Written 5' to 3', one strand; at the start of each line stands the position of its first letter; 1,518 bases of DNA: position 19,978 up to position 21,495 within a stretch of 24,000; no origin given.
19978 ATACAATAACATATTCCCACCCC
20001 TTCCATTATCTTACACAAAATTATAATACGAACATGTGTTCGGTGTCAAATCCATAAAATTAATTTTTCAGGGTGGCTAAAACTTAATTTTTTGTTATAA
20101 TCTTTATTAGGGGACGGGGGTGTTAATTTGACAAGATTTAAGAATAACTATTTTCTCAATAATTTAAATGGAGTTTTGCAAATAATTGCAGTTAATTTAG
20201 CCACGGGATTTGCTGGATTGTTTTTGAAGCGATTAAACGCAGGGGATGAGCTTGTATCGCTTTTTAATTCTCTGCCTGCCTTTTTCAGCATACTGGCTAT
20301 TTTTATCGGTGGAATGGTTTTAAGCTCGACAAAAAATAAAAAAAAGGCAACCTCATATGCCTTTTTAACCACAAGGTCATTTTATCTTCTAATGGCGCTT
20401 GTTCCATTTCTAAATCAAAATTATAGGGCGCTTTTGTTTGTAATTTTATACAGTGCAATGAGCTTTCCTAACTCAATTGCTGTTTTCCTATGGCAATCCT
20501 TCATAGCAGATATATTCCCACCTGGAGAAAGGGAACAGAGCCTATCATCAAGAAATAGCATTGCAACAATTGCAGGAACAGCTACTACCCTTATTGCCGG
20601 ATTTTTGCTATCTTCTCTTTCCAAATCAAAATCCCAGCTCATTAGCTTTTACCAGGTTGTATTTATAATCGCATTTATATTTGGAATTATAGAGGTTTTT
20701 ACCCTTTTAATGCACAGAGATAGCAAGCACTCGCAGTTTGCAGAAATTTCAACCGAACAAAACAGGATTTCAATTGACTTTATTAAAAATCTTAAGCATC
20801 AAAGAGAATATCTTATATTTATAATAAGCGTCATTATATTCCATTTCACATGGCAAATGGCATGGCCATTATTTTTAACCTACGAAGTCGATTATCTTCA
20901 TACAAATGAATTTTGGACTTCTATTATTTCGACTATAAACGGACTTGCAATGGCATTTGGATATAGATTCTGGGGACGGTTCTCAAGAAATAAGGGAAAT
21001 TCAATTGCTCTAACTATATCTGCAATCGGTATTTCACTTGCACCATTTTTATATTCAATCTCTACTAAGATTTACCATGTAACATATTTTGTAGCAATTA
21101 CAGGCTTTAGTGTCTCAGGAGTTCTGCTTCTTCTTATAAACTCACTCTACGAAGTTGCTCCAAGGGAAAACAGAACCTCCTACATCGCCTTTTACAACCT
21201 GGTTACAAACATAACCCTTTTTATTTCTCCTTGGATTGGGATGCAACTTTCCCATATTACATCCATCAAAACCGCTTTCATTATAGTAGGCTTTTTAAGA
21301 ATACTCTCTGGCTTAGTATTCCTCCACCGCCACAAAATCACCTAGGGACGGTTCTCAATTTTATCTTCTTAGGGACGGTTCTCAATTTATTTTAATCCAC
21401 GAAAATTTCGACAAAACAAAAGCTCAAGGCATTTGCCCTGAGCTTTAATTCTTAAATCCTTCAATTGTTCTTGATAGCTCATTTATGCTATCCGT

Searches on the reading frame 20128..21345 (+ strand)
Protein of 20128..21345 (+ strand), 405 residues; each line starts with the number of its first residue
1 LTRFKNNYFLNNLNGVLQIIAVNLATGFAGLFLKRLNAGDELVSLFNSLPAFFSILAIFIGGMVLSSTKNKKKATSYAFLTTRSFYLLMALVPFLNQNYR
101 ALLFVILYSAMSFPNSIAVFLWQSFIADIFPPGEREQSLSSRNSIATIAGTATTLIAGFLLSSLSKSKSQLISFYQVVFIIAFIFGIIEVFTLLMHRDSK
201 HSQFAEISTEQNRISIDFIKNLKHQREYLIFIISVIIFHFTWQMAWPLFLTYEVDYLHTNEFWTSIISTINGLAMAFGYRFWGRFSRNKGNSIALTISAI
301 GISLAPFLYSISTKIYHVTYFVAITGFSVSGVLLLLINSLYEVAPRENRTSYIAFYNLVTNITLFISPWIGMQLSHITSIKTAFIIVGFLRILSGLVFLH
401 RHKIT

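Call 29: search_protein_families(library=ncbifam, proteins=[window:20128-21345:+], max_evalue=0.001)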
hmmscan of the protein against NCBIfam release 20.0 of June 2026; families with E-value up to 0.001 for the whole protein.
window:20128-21345:+ (405 aa): 6 families
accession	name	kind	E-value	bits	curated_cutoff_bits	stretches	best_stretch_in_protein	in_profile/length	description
NF006386.0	PRK08633.1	equivalog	2.1e-10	39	1221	1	64-395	69-403/1147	acyl-[ACP]--phospholipid O-acyltransferase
NF012177.1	tet_MFS_42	exception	6.3e-07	29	850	1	259-381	33-154/411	tetracycline efflux MFS transporter Tet(42)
TIGR00883.1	2A0106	subfamily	2e-06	27.1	443.45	1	21-179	238-395/400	metabolite/H+ symporter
TIGR00900.1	2A0121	subfamily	7.9e-06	25.5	319.6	0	51-164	253-363/364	H+ Antiporter protein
TIGR00893.1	2A0114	subfamily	1.3e-05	24.3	395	1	130-399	111-396/399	D-galactonate transporter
TIGR04402.2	mob_CxxC_CxxC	subfamily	0.00024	21.4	70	1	134-223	20-109/180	mobilome CxxCx(11)CxxC protein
